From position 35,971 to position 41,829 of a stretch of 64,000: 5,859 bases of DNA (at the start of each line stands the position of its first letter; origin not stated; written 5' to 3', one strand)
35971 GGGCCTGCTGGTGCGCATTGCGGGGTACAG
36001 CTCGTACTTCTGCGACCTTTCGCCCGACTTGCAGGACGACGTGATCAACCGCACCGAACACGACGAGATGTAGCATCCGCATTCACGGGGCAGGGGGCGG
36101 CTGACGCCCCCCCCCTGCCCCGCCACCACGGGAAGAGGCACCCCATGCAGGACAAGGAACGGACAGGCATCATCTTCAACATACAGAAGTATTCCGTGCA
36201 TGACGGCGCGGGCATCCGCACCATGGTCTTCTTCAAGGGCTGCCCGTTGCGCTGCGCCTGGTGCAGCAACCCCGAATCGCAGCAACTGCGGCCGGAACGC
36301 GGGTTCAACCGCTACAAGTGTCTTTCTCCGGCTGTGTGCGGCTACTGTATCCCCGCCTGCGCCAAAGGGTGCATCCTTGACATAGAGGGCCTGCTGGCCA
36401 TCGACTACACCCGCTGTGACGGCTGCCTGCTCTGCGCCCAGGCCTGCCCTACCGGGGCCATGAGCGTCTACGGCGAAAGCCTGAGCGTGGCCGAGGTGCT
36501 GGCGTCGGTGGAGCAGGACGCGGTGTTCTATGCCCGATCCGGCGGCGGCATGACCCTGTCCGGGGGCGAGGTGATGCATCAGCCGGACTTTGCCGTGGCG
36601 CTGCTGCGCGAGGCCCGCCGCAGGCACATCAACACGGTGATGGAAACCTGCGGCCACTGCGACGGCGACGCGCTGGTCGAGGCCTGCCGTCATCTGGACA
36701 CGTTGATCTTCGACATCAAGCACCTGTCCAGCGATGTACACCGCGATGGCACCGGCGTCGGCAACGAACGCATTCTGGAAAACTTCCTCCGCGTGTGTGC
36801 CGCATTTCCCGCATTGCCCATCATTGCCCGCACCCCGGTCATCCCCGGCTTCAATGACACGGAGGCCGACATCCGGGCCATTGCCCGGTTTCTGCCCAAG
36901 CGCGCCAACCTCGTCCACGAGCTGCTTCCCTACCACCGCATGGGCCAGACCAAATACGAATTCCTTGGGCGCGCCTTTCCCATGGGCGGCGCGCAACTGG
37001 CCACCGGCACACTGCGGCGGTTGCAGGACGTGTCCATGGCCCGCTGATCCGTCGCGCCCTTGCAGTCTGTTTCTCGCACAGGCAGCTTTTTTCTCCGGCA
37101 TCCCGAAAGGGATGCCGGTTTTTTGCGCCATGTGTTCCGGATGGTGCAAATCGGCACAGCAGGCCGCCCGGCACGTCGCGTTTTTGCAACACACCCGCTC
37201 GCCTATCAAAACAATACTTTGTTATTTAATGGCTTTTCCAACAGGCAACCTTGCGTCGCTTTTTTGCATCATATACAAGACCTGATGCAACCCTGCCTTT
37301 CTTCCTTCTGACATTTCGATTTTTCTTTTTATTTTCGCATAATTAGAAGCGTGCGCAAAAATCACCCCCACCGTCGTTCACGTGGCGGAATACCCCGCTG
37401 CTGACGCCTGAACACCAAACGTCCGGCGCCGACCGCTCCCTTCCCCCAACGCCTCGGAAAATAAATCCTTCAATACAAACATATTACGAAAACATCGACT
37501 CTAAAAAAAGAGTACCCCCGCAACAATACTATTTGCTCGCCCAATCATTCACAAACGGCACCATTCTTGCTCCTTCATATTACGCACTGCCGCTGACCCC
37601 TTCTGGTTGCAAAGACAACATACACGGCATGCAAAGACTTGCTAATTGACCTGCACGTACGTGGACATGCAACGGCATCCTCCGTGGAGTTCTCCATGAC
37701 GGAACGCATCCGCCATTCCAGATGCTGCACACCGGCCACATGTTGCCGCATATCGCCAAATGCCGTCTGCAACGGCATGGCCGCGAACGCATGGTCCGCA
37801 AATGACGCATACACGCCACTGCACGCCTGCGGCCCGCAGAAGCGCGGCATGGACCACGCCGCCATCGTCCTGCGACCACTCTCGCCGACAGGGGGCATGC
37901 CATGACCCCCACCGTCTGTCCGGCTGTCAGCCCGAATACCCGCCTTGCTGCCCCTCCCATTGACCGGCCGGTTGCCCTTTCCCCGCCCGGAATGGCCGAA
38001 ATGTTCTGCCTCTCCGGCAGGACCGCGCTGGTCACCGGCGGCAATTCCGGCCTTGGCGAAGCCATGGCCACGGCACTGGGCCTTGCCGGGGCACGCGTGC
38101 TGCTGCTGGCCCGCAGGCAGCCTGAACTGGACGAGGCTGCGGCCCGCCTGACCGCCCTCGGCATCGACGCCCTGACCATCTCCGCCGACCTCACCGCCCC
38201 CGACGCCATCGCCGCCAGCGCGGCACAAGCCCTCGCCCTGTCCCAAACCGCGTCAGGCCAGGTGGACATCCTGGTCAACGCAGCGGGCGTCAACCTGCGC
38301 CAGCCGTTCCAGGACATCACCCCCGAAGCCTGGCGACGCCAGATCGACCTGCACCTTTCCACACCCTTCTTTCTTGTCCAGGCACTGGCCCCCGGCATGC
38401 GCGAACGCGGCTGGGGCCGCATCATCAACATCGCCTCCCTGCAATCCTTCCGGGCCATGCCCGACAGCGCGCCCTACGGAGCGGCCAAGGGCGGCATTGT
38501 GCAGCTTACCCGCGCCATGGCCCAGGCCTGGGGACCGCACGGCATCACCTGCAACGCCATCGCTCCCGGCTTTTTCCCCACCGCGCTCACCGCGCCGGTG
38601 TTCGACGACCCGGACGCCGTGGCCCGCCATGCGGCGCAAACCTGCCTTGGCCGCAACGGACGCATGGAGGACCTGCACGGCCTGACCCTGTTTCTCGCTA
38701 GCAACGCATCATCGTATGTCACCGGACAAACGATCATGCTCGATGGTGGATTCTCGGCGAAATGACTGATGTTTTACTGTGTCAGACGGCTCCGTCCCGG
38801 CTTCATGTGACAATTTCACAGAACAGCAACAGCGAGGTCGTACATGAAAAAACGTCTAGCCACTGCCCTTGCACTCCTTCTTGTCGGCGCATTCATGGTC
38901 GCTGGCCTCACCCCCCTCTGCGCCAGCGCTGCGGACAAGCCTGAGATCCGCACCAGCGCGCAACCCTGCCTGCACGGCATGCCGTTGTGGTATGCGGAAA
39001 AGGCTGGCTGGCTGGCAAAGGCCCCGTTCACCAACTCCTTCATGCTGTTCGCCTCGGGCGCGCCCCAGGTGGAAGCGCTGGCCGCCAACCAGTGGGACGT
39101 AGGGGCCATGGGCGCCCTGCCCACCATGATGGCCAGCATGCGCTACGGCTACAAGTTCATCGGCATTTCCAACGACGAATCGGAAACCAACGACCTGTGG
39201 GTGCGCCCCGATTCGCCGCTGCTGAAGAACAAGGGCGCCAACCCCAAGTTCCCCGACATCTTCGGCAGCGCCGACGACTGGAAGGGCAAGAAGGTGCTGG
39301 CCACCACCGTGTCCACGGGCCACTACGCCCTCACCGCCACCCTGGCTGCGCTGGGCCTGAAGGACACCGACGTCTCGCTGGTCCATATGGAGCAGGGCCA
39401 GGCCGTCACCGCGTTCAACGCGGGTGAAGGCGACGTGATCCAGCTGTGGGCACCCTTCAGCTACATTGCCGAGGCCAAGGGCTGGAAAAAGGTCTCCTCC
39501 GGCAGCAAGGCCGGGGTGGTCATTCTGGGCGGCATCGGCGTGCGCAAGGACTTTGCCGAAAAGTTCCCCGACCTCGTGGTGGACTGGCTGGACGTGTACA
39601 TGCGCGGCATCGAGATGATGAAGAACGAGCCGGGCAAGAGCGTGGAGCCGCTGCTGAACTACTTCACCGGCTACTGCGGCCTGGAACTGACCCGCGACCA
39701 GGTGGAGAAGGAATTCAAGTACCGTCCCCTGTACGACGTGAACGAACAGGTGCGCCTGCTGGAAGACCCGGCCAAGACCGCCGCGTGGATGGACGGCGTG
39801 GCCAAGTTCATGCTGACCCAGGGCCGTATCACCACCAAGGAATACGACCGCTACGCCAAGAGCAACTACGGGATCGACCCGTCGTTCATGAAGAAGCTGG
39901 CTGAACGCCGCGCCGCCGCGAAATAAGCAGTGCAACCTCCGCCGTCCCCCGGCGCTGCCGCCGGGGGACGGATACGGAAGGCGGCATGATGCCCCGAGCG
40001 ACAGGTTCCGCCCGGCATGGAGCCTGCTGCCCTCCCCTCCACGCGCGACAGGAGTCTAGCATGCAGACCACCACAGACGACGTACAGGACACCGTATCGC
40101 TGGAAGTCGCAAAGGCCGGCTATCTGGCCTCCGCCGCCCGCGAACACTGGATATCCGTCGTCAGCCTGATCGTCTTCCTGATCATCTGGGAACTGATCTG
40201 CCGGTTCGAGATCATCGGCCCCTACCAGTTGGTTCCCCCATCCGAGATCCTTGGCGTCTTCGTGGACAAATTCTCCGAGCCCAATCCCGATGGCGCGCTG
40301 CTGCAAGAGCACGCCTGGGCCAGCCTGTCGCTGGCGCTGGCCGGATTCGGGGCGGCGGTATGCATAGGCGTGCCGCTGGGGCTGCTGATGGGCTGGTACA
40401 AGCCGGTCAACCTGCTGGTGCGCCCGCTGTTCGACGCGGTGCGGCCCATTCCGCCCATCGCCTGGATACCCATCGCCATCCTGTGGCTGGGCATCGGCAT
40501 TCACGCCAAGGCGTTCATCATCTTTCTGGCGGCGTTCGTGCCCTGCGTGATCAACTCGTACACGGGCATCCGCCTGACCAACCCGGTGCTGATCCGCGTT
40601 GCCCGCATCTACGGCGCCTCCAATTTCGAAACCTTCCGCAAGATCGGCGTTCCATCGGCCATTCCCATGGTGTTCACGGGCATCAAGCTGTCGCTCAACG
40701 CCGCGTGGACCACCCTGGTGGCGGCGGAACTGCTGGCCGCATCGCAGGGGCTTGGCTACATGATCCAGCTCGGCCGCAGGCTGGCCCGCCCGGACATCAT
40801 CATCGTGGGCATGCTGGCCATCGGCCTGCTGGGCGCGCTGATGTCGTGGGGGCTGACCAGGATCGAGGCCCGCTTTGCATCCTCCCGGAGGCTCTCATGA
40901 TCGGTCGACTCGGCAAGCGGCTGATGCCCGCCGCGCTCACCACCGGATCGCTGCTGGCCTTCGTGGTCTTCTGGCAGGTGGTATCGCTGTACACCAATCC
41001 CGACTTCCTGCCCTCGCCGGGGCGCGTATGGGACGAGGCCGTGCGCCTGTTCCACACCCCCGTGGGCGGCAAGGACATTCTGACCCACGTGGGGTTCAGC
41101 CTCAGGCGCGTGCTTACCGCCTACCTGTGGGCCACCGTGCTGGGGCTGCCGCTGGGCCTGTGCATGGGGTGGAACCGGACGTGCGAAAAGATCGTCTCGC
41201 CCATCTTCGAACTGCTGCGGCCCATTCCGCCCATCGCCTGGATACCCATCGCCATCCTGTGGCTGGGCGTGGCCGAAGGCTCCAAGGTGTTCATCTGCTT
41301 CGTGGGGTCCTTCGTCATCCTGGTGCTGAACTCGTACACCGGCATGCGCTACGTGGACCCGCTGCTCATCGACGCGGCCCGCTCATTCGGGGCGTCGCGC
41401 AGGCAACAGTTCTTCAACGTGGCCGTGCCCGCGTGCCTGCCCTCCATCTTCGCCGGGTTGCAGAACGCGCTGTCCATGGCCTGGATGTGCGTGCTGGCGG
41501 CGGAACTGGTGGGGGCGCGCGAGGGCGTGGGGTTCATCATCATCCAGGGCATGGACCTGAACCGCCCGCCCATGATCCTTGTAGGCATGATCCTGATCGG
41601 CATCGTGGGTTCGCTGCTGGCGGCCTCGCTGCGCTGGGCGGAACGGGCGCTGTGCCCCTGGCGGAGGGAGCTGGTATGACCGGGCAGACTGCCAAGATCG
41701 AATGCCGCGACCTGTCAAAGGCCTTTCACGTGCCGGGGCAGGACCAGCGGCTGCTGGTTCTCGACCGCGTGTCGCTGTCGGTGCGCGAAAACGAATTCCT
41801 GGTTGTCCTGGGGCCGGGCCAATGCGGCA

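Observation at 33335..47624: Sigma-54-wired glycyl-radical-enzyme locus with an ABC importer and three dehydrogenases: candidate undescribed organosulfonate pathway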

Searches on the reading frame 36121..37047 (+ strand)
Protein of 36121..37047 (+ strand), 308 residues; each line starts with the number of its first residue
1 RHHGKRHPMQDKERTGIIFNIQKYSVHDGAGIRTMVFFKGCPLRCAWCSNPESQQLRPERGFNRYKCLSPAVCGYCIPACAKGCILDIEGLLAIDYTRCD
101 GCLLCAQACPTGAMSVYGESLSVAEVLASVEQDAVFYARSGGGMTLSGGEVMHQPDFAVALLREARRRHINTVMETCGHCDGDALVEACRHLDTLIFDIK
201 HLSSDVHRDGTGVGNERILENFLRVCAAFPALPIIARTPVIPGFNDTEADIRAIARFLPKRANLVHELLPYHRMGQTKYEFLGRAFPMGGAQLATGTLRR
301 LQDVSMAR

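Call 4: search_protein_families(library=pfam, proteins=[window:36121-37047:+])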
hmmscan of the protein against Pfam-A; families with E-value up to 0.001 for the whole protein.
window:36121-37047:+ (308 aa): 4 families
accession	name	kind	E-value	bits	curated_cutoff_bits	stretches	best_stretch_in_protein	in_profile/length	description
PF04055.27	Radical_SAM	-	1.6e-13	51.6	29.5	1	109-248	14-158/166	Radical SAM superfamily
PF13353.11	Fer4_12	-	8.4e-10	39.5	22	1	28-62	2-36/137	4Fe-4S single cluster domain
PF00037.32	Fer4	-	2.6e-07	30.6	21.1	1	94-114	3-23/24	4Fe-4S binding domain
PF12837.12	Fer4_6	-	4.5e-05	23.6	25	1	93-113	3-23/24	4Fe-4S binding domain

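Call 5: search_protein_families(library=ncbifam, proteins=[window:36121-37047:+])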
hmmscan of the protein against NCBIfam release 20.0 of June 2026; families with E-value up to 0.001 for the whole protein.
window:36121-37047:+ (308 aa): 30 families (the best 25 are shown)
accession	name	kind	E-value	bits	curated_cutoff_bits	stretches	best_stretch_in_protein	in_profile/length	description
NF048010.1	SfplDhtActHpsHDes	equivalog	4.9e-130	432.7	430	1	11-303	1-296/298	(2S)-3-sulfopropanediol dehydratase activating enzyme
TIGR02494.1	PFLE_PFLC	subfamily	3.2e-96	322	174.35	1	18-304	1-288/293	glycyl-radical enzyme activating protein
TIGR04395.1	cutC_activ_rSAM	equivalog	4.5e-82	275.8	360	1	13-302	2-294/309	choline TMA-lyase-activating enzyme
NF043069.1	T4HPD_activ_SAM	equivalog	1.3e-81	274.3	425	1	16-289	2-271/299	trans-4-hydroxy-L-proline dehydratase activase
NF048008.1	SfplDhtActHpfHKleb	equivalog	6.9e-74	248.9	500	1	17-294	1-281/308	(2S)-3-sulfopropanediol dehydratase activating enzyme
NF033717.2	HPDL_rSAM_activ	equivalog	7.5e-72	242.2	420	1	14-306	2-297/311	4-hydroxyphenylacetate decarboxylase activase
NF033719.1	ind_deCO2_activ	equivalog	1.9e-69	234.3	425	1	16-289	1-276/302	indoleacetate decarboxylase activase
NF007483.0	PRK10076.1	equivalog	5.2e-60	203.1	326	2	98-289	75-264/292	[formate-C-acetyltransferase]-activating enzyme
TIGR04003.1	rSAM_BssD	equivalog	1.2e-59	202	496.45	1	17-285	2-273/314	[benzylsuccinate synthase]-activating enzyme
TIGR02493.1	PFLA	equivalog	1.2e-43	149.2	231.75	2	101-295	24-221/235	pyruvate formate-lyase-activating protein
TIGR04041.1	activase_YjjW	hypoth_equivalog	5e-39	134.4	250.2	1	16-277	2-244/276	YjjW family glycine radical enzyme activase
NF008356.0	PRK11145.1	equivalog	1.8e-34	119.1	375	2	99-292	27-223/246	pyruvate formate lyase 1-activating protein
TIGR02495.1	NrdG2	equivalog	4.7e-10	39.1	131.15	1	21-57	5-42/193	anaerobic ribonucleoside-triphosphate reductase activating protein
TIGR02491.1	NrdG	equivalog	1.5e-07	31.4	126.1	1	19-61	3-45/154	anaerobic ribonucleoside-triphosphate reductase activating protein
TIGR04349.1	rSAM_QueE_gams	hypoth_equivalog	4e-07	29.9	300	0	96-185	23-105/210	7-carboxy-7-deazaguanine synthase QueE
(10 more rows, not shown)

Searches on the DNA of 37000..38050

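Call 47: search_rna_families(source=window, start=37000, end=38050, threshold=evalue, max_evalue=1)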
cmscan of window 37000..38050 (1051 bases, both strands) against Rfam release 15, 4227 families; matches with E-value up to 1: 1.
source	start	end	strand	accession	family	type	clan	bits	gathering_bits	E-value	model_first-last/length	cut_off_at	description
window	37691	37773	-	RF03115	KDPG-aldolase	Gene; sRNA;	-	25.9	54.6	0.016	1-88/88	no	KDPG-aldolase RNA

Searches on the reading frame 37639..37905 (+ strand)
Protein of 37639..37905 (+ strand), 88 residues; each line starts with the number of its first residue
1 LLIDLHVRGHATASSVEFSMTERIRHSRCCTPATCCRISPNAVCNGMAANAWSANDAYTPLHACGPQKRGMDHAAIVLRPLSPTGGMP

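Call 4: search_protein_families(library=pfam, proteins=[window:37639-37905:+])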
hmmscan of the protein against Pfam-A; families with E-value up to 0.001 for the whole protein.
window:37639-37905:+ (88 aa): 0 families

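Call 5: search_protein_families(library=ncbifam, proteins=[window:37639-37905:+])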
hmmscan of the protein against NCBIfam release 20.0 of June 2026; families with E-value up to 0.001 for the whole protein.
window:37639-37905:+ (88 aa): 0 families

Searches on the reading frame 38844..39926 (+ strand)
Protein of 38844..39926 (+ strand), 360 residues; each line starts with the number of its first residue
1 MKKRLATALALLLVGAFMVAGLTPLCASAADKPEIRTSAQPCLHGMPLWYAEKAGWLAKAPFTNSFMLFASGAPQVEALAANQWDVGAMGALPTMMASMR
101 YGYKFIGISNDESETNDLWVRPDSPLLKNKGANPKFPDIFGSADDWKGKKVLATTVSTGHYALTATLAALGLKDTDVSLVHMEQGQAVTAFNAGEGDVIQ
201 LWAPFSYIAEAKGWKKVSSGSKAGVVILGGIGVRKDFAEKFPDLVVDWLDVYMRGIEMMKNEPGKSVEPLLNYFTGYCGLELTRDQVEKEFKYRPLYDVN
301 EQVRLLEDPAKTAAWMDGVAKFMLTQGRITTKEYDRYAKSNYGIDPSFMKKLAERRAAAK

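Call 4: search_protein_families(library=pfam, proteins=[window:38844-39926:+])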
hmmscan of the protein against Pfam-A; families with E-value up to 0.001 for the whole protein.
window:38844-39926:+ (360 aa): 4 families
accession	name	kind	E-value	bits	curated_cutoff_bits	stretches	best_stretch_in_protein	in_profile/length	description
PF13379.11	NMT1_2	-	1.1e-08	35.7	24.7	1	31-220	4-199/252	NMT1-like family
PF04069.17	OpuAC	-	3.7e-07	30.4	21.2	1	69-251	36-225/257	Substrate binding domain of ABC-type glycine betaine transport system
PF09084.16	NMT1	-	5.7e-05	23.5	20.5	1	142-264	87-214/216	NMT1/THI5 like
PF12974.12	Phosphonate-bd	-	6.9e-05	22.8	27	1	73-198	40-159/242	ABC transporter, phosphonate, periplasmic substrate-binding protein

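Call 5: search_protein_families(library=ncbifam, proteins=[window:38844-39926:+])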
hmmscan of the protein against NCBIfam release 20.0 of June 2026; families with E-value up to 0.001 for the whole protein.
window:38844-39926:+ (360 aa): 5 families
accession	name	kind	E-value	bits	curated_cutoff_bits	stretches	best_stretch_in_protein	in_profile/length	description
TIGR01728.1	SsuA_fam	subfamily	1.4e-26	93.4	163.5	1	47-331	13-276/290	aliphatic sulfonate ABC transporter substrate-binding protein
TIGR01729.1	taurine_ABC_bnd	equivalog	1.6e-16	60.6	304.25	1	63-342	28-298/300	taurine ABC transporter substrate-binding protein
NF008553.0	PRK11480.1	equivalog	4.8e-14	52.3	490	1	143-337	117-313/320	taurine ABC transporter substrate-binding protein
NF008588.0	PRK11553.1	subfamily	1.1e-10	41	299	1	65-270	59-251/319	aliphatic sulfonate ABC transporter substrate-binding protein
TIGR03427.1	ABC_peri_uca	equivalog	3.7e-07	29.6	333.9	1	144-244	102-203/328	putative urea ABC transporter substrate-binding protein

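Call 54: search_solved_structures(query=window:38844-39926:+, max_evalue=0.001)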
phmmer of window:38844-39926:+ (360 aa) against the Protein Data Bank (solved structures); distinct sequences matched with E-value up to 0.001: 5.
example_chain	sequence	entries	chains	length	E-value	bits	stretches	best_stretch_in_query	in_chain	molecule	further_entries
6ssy_A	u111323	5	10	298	5.8e-11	45.4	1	66-246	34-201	Taurine-binding periplasmic protein | Taurine ABC transporter substrate-binding protein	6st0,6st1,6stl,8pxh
2x26_A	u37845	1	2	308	1e-05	28.2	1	65-217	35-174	PERIPLASMIC ALIPHATIC SULPHONATES-BINDING PROTEIN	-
3uif_A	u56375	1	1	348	4.9e-05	25.9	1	142-303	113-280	Sulfonate ABC transporter, periplasmic sulfonate-binding protein SsuA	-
3qsl_A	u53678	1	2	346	6.8e-05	25.5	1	13-213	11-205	Putative exported protein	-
3e4r_A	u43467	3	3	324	8.7e-05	25.1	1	61-218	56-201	Nitrate transport protein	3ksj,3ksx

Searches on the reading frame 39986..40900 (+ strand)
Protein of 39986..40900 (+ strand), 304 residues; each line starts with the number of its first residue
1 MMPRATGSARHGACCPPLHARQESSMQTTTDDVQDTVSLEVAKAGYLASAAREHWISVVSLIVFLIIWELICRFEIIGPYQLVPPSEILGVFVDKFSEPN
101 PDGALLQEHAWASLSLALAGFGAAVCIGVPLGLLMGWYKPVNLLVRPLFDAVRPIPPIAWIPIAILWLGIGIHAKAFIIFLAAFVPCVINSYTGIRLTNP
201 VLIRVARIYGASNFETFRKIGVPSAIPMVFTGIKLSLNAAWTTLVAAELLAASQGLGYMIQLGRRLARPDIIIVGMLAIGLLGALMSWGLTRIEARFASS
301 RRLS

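Call 4: search_protein_families(library=pfam, proteins=[window:39986-40900:+])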
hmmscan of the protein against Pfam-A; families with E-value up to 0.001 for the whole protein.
window:39986-40900:+ (304 aa): 1 family
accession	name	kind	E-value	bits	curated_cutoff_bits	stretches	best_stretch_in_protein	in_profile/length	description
PF00528.27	BPD_transp_1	-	2.4e-24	86.5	26.4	1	128-297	1-182/184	Binding-protein-dependent transport system inner membrane component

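Call 5: search_protein_families(library=ncbifam, proteins=[window:39986-40900:+])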
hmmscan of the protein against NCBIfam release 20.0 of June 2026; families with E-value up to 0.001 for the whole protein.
window:39986-40900:+ (304 aa): 12 families
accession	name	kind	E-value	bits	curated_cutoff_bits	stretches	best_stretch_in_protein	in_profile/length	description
NF007545.0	PRK10160.1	equivalog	2.1e-47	161.9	342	1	48-297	18-267/275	taurine ABC transporter permease TauC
NF040733.1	ABC_perm_U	equivalog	1.1e-39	136.5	295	1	54-295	8-243/251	ABC transporter permease subunit SaoP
NF008470.0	PRK11365.1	equivalog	1.6e-30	106.4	347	1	65-287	22-239/263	aliphatic sulfonate ABC transporter permease SsuC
TIGR01183.1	ntrB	equivalog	1.9e-30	106.1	209.05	1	110-286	19-195/202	nitrate ABC transporter permease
TIGR03416.1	ABC_choXWV_perm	equivalog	4.6e-13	49.2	363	1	111-260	89-237/267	choline ABC transporter permease subunit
NF008196.0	PRK10952.1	equivalog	1.5e-12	47.1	439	1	110-282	146-317/356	glycine betaine/L-proline ABC transporter permease ProW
TIGR01097.1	PhnE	equivalog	2.1e-07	30.7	216.7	1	55-228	6-183/252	phosphonate ABC transporter, permease protein PhnE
TIGR02141.1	modB_ABC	equivalog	0.00012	21.8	182.6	1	173-236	79-144/208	molybdate ABC transporter permease subunit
TIGR01581.1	Mo_ABC_porter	hypoth_equivalog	0.00037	20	210.3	1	183-252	114-183/225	ABC transporter permease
NF043074.1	MMSYN1_0196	equivalog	0.00039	19.8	350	0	170-250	135-216/277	spermidine/putrescine ABC transporter permease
NF007047.0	PRK09500.1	equivalog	0.00056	19.6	326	1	108-240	58-196/257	spermidine/putrescine ABC transporter permease PotC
NF040839.1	tungstate_WtpB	equivalog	0.00083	19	340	0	178-240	130-193/251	tungstate ABC transporter permease WtpB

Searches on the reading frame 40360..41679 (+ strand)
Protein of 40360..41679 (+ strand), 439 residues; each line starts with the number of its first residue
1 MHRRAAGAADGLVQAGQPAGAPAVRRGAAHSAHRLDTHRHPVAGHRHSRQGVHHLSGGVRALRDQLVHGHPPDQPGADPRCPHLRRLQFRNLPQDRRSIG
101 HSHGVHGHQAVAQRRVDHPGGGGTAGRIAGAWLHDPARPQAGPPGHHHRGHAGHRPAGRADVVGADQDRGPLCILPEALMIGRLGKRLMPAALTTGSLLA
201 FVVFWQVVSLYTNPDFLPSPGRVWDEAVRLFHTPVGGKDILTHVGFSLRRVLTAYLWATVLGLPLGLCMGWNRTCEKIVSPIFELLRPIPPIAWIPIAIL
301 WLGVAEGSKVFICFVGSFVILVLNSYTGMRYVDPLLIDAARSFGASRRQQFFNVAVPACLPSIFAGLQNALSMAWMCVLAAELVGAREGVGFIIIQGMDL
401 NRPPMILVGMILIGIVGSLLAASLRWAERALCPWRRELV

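Call 4: search_protein_families(library=pfam, proteins=[window:40360-41679:+])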
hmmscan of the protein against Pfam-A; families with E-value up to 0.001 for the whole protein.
window:40360-41679:+ (439 aa): 1 family
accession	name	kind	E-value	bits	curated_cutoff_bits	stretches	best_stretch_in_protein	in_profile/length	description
PF00528.27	BPD_transp_1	-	2.5e-24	86.5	26.4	1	262-434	1-181/184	Binding-protein-dependent transport system inner membrane component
